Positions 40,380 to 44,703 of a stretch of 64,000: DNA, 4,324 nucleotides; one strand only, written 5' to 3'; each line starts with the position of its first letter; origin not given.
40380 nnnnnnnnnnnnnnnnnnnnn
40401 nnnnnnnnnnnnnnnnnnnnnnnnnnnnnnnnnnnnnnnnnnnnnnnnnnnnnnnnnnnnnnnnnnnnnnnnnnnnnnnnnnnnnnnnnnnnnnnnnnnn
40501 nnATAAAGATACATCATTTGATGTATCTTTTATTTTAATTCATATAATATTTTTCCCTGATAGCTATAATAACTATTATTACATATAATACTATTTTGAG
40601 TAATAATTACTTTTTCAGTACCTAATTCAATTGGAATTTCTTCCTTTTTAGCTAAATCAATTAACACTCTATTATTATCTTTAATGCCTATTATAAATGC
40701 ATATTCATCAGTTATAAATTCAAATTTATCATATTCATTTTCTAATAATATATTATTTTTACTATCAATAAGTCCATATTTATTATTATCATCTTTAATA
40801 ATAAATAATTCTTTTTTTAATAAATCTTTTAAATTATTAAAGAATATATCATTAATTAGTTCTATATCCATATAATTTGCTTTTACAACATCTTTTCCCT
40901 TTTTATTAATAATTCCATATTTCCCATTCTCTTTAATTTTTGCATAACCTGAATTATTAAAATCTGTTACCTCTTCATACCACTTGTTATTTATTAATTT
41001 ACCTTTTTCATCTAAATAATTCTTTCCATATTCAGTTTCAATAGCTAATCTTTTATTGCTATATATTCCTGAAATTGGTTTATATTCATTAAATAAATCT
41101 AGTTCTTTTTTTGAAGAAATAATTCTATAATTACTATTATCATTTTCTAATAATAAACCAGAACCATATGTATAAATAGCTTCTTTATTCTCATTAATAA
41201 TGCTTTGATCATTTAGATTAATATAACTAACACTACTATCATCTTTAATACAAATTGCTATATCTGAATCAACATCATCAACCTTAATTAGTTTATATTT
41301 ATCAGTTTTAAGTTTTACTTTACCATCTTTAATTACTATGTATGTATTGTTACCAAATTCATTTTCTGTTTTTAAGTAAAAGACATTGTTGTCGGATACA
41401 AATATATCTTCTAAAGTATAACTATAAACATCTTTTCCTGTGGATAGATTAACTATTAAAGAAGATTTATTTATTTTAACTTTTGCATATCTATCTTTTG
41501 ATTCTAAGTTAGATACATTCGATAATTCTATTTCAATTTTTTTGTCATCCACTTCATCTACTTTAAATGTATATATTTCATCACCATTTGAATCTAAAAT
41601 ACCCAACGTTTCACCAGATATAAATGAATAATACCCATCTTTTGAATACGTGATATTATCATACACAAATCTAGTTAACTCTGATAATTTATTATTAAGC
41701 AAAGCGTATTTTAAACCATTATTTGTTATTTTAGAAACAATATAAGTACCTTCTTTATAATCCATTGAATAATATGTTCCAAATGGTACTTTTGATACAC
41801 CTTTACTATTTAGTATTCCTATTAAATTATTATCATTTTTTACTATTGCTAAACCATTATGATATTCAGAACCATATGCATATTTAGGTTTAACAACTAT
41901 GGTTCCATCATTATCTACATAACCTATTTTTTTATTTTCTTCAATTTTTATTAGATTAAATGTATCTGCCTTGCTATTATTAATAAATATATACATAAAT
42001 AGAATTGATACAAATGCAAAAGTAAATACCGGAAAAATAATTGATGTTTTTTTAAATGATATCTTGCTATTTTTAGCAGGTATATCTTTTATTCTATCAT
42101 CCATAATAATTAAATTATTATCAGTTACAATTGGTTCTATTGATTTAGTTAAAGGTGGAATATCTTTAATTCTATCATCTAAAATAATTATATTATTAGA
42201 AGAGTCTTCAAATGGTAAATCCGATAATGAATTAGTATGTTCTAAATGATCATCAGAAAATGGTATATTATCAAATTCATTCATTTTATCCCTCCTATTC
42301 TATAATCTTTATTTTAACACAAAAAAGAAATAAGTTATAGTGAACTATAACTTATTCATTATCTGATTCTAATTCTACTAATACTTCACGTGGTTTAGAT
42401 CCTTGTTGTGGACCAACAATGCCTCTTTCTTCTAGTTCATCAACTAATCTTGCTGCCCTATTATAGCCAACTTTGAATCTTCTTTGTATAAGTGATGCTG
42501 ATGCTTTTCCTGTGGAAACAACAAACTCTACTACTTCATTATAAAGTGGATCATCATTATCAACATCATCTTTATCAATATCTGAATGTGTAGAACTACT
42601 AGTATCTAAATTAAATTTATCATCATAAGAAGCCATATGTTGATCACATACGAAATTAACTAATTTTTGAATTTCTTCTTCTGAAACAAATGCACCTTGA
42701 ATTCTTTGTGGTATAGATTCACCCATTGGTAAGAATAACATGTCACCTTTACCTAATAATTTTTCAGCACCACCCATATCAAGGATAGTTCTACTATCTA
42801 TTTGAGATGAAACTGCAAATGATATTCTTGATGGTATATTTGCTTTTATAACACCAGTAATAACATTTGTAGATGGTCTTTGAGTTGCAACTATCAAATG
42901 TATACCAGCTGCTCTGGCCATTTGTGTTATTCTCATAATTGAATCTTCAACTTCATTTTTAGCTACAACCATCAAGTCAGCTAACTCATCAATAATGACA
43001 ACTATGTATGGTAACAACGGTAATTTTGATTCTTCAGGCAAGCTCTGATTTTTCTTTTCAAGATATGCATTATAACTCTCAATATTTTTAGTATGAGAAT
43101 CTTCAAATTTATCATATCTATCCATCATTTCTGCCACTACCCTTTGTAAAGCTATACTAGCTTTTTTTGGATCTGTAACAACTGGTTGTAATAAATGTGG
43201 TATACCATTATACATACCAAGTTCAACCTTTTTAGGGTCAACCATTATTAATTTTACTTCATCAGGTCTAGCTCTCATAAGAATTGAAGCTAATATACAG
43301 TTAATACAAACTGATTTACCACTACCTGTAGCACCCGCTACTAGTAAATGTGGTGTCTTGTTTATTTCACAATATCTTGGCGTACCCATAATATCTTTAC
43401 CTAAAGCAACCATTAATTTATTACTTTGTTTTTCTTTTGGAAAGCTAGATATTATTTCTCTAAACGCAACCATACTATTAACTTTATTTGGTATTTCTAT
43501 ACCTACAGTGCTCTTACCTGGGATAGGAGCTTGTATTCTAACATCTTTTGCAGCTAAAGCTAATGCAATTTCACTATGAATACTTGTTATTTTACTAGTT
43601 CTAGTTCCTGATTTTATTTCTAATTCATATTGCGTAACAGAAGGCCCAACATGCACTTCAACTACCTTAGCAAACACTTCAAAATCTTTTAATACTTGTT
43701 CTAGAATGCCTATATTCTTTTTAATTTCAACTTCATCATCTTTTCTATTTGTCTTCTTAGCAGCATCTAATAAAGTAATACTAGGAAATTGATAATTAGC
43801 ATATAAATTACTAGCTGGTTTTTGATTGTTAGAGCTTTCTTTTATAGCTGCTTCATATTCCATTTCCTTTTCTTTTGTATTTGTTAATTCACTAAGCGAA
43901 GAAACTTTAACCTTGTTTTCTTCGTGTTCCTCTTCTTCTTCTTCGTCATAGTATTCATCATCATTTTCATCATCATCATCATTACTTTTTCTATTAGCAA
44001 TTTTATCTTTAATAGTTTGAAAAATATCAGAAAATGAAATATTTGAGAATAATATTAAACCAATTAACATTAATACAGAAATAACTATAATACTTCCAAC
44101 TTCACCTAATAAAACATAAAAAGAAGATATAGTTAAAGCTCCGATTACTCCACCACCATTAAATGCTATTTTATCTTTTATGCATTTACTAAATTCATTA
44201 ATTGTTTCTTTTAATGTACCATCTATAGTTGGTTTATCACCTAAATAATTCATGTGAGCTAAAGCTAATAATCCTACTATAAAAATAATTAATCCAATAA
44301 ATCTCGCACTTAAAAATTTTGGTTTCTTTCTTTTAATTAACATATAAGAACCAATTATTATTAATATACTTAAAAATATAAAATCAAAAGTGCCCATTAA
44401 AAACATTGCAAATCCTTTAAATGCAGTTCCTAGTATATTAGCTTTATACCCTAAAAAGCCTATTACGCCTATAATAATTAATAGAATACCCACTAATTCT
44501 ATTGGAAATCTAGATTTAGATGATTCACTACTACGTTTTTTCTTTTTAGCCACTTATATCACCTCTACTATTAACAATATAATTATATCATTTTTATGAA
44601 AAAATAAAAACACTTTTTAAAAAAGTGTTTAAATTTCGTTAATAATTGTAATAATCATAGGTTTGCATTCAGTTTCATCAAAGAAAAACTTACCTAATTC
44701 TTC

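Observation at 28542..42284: ~13.7-kb giant surface-protein locus inserted between ftsK and the S10 ribosomal operon, bracketed by a paralogous gene pair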

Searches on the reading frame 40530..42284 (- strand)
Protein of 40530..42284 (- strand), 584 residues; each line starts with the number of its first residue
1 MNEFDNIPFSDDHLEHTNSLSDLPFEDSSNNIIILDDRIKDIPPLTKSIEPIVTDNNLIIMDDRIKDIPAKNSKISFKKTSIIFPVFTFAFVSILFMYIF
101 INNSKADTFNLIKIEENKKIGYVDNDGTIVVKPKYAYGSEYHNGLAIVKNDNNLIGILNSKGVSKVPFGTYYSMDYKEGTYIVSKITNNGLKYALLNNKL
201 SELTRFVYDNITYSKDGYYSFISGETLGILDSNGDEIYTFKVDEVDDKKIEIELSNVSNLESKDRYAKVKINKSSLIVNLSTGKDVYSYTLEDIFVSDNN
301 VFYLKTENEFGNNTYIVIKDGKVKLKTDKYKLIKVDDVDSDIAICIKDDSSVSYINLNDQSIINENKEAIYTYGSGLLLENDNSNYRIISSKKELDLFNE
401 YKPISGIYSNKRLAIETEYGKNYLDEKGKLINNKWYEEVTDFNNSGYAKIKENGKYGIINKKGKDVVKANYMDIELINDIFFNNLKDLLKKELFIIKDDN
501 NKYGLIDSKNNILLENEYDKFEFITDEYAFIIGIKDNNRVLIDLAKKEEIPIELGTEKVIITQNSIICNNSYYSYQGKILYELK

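Call 4: search_protein_families(library=pfam, proteins=[window:40530-42284:-], max_evalue=0.01)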
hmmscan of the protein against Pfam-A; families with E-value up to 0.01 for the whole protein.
window:40530-42284:- (584 aa): 1 family
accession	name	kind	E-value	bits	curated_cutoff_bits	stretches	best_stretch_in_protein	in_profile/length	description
PF14903.11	WG_beta_rep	-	2.6e-13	50.2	25.6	2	121-152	2-33/35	WG containing repeat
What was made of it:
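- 40530..42284 (-): WG_B, the older and more diverged paralog of the resident WG-repeat membrane protein. It has a cytoplasmic N-terminus with an internal repeat, one membrane helix and an extracellular WG_beta_rep domain. PF14903 at 2.6e-13 (call 4).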

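Call 5: search_protein_families(library=ncbifam, proteins=[window:40530-42284:-], max_evalue=0.01)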
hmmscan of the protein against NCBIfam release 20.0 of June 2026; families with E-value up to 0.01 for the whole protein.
window:40530-42284:- (584 aa): 0 families

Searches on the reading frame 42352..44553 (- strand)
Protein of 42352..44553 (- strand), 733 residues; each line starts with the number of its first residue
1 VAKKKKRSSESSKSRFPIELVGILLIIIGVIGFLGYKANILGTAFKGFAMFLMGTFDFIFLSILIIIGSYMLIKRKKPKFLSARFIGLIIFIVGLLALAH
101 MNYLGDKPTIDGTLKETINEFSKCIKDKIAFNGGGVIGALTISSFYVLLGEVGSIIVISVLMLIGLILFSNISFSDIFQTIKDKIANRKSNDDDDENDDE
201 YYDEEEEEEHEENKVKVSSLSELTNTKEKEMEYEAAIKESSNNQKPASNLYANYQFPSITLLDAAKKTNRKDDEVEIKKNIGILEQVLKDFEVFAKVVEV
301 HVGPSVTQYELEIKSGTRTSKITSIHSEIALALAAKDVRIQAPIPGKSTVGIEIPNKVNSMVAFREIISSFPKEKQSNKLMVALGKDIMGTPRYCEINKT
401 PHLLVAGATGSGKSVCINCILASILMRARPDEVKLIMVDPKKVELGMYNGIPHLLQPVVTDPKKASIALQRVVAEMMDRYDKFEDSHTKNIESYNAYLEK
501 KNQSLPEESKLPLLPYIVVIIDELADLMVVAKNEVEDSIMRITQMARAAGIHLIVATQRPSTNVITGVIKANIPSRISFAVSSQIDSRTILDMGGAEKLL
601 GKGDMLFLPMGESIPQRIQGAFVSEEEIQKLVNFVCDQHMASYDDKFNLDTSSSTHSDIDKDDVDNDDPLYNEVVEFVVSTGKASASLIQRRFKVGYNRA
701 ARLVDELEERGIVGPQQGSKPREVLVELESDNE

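Call 4: search_protein_families(library=pfam, proteins=[window:42352-44553:-], max_evalue=0.01)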
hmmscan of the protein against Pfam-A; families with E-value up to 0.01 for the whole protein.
window:42352-44553:- (733 aa): 10 families
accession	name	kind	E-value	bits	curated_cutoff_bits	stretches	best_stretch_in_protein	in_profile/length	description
PF01580.24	FtsK_SpoIIIE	-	2e-64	217.5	24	1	366-561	4-220/221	FtsK/SpoIIIE family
PF17854.6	FtsK_alpha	-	7.7e-32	109.9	22.9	1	256-356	1-101/101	FtsK alpha domain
PF09397.16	FtsK_gamma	-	5e-31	106.7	30.6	1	666-726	2-62/63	Ftsk gamma domain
PF13491.11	FtsK_4TM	-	7.3e-08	32.7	23.1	1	41-181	50-170/171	4TM region of DNA translocase FtsK/SpoIIIE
PF01935.23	DUF87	-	0.00015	22.4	23.2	1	400-440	23-60/220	Helicase HerA, central domain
PF12846.13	AAA_10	-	0.00025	20.7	27.5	1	399-443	20-60/362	AAA-like domain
PF25201.1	nSTAND6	-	0.003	18.1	27.7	1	396-485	14-102/148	Novel STAND NTPase 6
PF13191.12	AAA_16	-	0.0055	17.6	32.6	0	399-433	23-63/167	AAA ATPase domain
PF11972.14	HTH_13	-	0.006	17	26.1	0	673-714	3-44/54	HTH DNA binding domain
PF04851.21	ResIII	-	0.0067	16.8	22.5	0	398-523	21-133/164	Type III restriction enzyme, res subunit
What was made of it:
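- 42352..44553 (-): ftsK, the upstream housekeeping flank. Its intrinsic terminator lies at about 42321-42353. Pfam hits to FtsK_4TM, FtsK_alpha, FtsK_SpoIIIE and FtsK_gamma (call 4).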

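Call 5: search_protein_families(library=ncbifam, proteins=[window:42352-44553:-], max_evalue=0.01)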
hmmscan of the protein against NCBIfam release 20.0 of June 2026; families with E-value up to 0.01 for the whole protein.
window:42352-44553:- (733 aa): 8 families
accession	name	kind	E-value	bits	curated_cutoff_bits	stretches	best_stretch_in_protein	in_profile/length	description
NF007615.0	PRK10263.1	equivalog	1.5e-127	427.1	1566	2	256-726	866-1350/1355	DNA translocase FtsK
TIGR03928.1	T7_EssCb_Firm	equivalog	4.8e-28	97.3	778.4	1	400-600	469-662/1296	type VII secretion protein EssC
TIGR03924.1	T7SS_EccC_a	equivalog_domain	2e-27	96.3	509.15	1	373-625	417-671/673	type VII secretion protein EccCa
NF041214.1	plasmid_TraB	equivalog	4.7e-20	71.6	800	1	401-591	249-419/639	plasmid transfer protein TraB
TIGR03925.1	T7SS_EccC_b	equivalog_domain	1.3e-17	63.3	346.55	2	365-447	329-408/564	type VII secretion protein EccCb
TIGR03743.1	SXT_TraD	subfamily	0.0025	16.3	366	0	401-442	176-213/636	conjugative transfer system coupling protein TraD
TIGR02759.1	TraD_Ftype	equivalog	0.0038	16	521.35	0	399-439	175-211/566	type IV conjugative transfer system coupling protein TraD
TIGR00929.1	VirB4_CagE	subfamily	0.0076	14.5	643.1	0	402-424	439-461/792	VirB4 family type IV secretion/conjugal transfer ATPase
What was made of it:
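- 42352..44553 (-): NF007615 at 1.5e-127 (call 5).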

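Call 8: find_encoding_contigs(protein=window:42352-44553:-, flank=10000, max_places=6)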
Protein window:42352-44553:- (733 aa): 16 contigs read that carry it; 6 places shown.
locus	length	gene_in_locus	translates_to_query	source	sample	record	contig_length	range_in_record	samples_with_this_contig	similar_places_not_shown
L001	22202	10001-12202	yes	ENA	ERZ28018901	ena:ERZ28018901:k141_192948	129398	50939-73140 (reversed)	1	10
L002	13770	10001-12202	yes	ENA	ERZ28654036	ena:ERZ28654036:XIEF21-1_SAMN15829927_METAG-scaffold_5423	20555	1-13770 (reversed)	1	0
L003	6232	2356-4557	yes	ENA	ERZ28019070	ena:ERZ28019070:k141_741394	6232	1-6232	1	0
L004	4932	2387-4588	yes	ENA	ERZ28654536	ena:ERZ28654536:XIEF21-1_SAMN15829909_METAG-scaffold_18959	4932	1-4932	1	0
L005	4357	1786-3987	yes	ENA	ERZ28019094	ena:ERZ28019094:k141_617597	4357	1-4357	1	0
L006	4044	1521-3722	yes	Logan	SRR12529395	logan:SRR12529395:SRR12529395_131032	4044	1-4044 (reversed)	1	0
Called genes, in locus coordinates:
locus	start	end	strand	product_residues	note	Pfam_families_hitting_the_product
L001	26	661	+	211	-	PF06541:ABC_trans_CmpB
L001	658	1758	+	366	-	PF06925:MGDG_synth, PF00534:Glycos_transf_1, PF04101:Glyco_tran_28_C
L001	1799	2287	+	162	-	-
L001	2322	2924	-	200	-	PF00163:Ribosomal_S4, PF01479:S4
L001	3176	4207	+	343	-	-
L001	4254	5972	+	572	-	PF06160:EzrA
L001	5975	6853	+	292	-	-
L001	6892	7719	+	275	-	-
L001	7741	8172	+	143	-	-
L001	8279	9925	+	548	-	PF12706:Lactamase_B_2 (weak), PF07521:RMMBL (faint), PF22505:RNase_J_b_CASP, PF17770:RNase_J_C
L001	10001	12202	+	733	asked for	PF13491:FtsK_4TM (weak), PF17854:FtsK_alpha, PF01580:FtsK_SpoIIIE, PF09397:FtsK_gamma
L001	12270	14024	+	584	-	PF14903:WG_beta_rep (weak)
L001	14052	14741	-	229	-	-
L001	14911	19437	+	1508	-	PF13620:CarboxypepD_reg (faint), PF17210:SdrD_B, PF17802:SpaA (weak)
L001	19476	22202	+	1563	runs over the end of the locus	PF17802:SpaA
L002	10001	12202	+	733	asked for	PF13491:FtsK_4TM (weak), PF17854:FtsK_alpha, PF01580:FtsK_SpoIIIE, PF09397:FtsK_gamma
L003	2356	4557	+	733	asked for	PF13491:FtsK_4TM (weak), PF17854:FtsK_alpha, PF01580:FtsK_SpoIIIE, PF09397:FtsK_gamma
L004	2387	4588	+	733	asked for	PF13491:FtsK_4TM (weak), PF17854:FtsK_alpha, PF01580:FtsK_SpoIIIE, PF09397:FtsK_gamma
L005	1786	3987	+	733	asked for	PF13491:FtsK_4TM (weak), PF17854:FtsK_alpha, PF01580:FtsK_SpoIIIE, PF09397:FtsK_gamma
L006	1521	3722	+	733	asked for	PF13491:FtsK_4TM (weak), PF17854:FtsK_alpha, PF01580:FtsK_SpoIIIE, PF09397:FtsK_gamma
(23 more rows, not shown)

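Call 10: find_related_loci(query=window:42352-44553:-, collection=genome_contigs, flank=10000)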
Query window:42352-44553:- (733 aa) in genome_contigs; peptide patterns used: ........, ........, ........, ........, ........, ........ (x = any residue, [..] = any of these).
100 stretches matched a pattern; 34 encode a relative of the query (tblastn E <= 1e-3); 34 distinct loci.
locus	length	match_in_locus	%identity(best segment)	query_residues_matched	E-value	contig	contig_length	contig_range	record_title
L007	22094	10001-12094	89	36-733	0e+0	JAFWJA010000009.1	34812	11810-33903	MAG: Bacilli bacterium isolate RGIG5784 Sheep_Ileum-5__c931, whole genome shotgun sequence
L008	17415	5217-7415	81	1-731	0e+0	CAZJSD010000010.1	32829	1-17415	MAG TPA_asm: uncultured Muribaculaceae bacterium isolate SRP278969_co1_136 genome assembly, contig: NODE_1238_length_328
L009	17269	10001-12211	79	1-733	0e+0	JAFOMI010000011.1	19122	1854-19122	MAG: Bacilli bacterium isolate RGIG598 Dairy_cattle_Duodenum.Co__c351791, whole genome shotgun sequence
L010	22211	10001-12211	76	1-733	0e+0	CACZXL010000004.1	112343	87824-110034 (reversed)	MAG: uncultured Erysipelotrichaceae bacterium isolate RUG13038 genome assembly, contig: RUG13038_asm_4, whole genome sho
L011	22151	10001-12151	66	15-732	0e+0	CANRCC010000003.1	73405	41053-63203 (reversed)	MAG: uncultured Bacilli bacterium isolate Lapin-028__bin32 genome assembly, contig: Lapin-028__NODE_295_length_73405_cov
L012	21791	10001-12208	65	1-733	0e+0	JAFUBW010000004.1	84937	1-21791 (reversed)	MAG: Bacilli bacterium isolate RGIG4353 Roe_deer_Jejunum-2__c90, whole genome shotgun sequence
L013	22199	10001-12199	65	3-733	0e+0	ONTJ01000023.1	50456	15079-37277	uncultured Clostridiales bacterium isolate RUG630 genome assembly, contig: k87_22559325, whole genome shotgun sequence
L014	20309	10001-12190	64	1-733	0e+0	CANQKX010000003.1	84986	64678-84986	MAG: uncultured Bacilli bacterium isolate Lapin-016__bin29 genome assembly, contig: Lapin-016__NODE_225_length_84986_cov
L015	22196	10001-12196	64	3-733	0e+0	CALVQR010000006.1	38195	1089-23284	MAG: uncultured Bacilli bacterium isolate BRZ_AQ__bin80 genome assembly, contig: BRZ_AQ__NODE_1758_length_38195_cov_4.91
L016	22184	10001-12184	64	10-733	0e+0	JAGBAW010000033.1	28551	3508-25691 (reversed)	MAG: Bacilli bacterium isolate RGIG8951 Water_deer_Rectum-1__c335100, whole genome shotgun sequence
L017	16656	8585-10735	65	15-733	0e+0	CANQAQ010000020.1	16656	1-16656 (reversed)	MAG: uncultured Bacilli bacterium isolate Lapin-002__bin21 genome assembly, contig: Lapin-002__NODE_4483_length_16656_co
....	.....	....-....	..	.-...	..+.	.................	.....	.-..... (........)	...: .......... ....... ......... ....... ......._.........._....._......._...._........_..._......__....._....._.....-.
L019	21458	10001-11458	69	246-727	0e+0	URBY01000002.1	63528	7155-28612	uncultured Tenericutes bacterium isolate UMGS855 genome assembly, contig: NODE_315_length_63528_cov_5.905535, whole geno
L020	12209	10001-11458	69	246-727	0e+0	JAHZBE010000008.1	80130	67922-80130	MAG: bacterium isolate HRGM_Genome_2006 HRGM_Genome_2006_8, whole genome shotgun sequence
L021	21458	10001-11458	69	246-727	0e+0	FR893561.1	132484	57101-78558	Clostridium sp. CAG:433 genomic scaffold, scf69, whole genome shotgun sequence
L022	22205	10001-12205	78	1-733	0e+0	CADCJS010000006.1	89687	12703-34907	MAG: uncultured Erysipelotrichaceae bacterium isolate RUG14709 genome assembly, contig: RUG14709_asm_6, whole genome sho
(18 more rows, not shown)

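Call 34: search_protein_families(library=pfam, proteins=[L009:14026-14811:+], max_evalue=1)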
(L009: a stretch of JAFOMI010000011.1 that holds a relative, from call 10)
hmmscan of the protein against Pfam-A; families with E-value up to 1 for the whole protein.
L009:14026-14811:+ (261 aa): 2 families
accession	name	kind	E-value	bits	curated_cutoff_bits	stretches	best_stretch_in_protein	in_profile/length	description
PF13273.12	DUF4064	-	0.04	14.6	32.1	1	3-36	2-35/102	Protein of unknown function (DUF4064)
PF03754.18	At2g31720-like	-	0.52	10.9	24.4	1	42-95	17-68/113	B3 domain-containing protein At2g31720-like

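Call 63: search_protein_families(library=pfam, proteins=[L007:14089-15531:+, L007:15742-16332:+, L010:14034-14801:+, L010:15035-15868:+, L010:15987-16340:+, L010:16508-17707:+, L022:14209-15000:+, L008:9214-10023:+, L008:10466-11437:+, L008:11466-12947:+], max_evalue=0.001)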
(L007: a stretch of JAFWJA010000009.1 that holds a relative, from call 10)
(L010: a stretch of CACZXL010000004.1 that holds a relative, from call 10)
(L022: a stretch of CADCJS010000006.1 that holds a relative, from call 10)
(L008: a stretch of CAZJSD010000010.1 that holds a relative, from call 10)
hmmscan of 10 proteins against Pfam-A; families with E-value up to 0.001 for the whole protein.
L007:14089-15531:+ (480 aa): 2 families
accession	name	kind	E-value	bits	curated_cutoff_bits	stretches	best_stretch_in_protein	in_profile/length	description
PF03118.21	RNA_pol_A_CTD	-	2.3e-17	62.9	23.8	1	313-368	6-63/67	Bacterial RNA polymerase, alpha chain C terminal domain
PF04545.22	Sigma70_r4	-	1.5e-14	53.7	24.1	1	188-239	2-49/50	Sigma-70, region 4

L007:15742-16332:+ (196 aa): 0 families

L010:14034-14801:+ (255 aa): 0 families

L010:15035-15868:+ (277 aa): 1 family
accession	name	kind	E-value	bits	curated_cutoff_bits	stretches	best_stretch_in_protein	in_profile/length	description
PF07690.21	MFS_1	-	0.00057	19.3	33.4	1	144-269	29-168/347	Major Facilitator Superfamily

L010:15987-16340:+ (117 aa): 0 families

L010:16508-17707:+ (399 aa): 1 family
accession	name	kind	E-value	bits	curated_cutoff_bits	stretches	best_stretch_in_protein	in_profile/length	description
PF08239.17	SH3_3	-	1.8e-06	28.5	27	1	127-176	2-48/54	Bacterial SH3 domain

L022:14209-15000:+ (263 aa): 0 families

L008:9214-10023:+ (269 aa): 0 families

L008:10466-11437:+ (323 aa): 6 families
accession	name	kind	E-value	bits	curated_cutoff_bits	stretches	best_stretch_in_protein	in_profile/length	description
PF01207.24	Dus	-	3.3e-96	322.5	20.4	1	15-316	2-302/311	Dihydrouridine synthase (Dus)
PF01180.27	DHO_dh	-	2.2e-10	40.6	27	1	61-242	89-285/291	Dihydroorotate dehydrogenase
PF00977.27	His_biosynth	-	2.7e-10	40.5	23.6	1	112-232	100-224/228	Histidine biosynthesis protein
PF00724.26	Oxidored_FMN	-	9.8e-07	28.8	27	1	154-242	249-337/342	NADH:flavin oxidoreductase / NADH oxidase family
PF01680.23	SOR_SNZ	-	2.5e-05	24.6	27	0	153-222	21-94/207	SOR/SNZ family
PF05690.20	ThiG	-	0.00049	20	23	0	157-229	136-206/247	Thiazole biosynthesis protein ThiG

L008:11466-12947:+ (493 aa): 3 families
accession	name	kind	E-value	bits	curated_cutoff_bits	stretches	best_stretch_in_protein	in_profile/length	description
PF00152.25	tRNA-synt_2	-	6.1e-77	259.2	25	1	146-487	2-307/308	tRNA synthetases class II (D, K and N)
PF01336.31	tRNA_anti-codon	-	1.6e-09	38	27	1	51-128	1-74/75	OB-fold nucleic acid binding domain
PF01409.25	tRNA-synt_2d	-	8.8e-06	25.8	19.8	0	240-283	107-152/246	tRNA synthetases class II core domain (F)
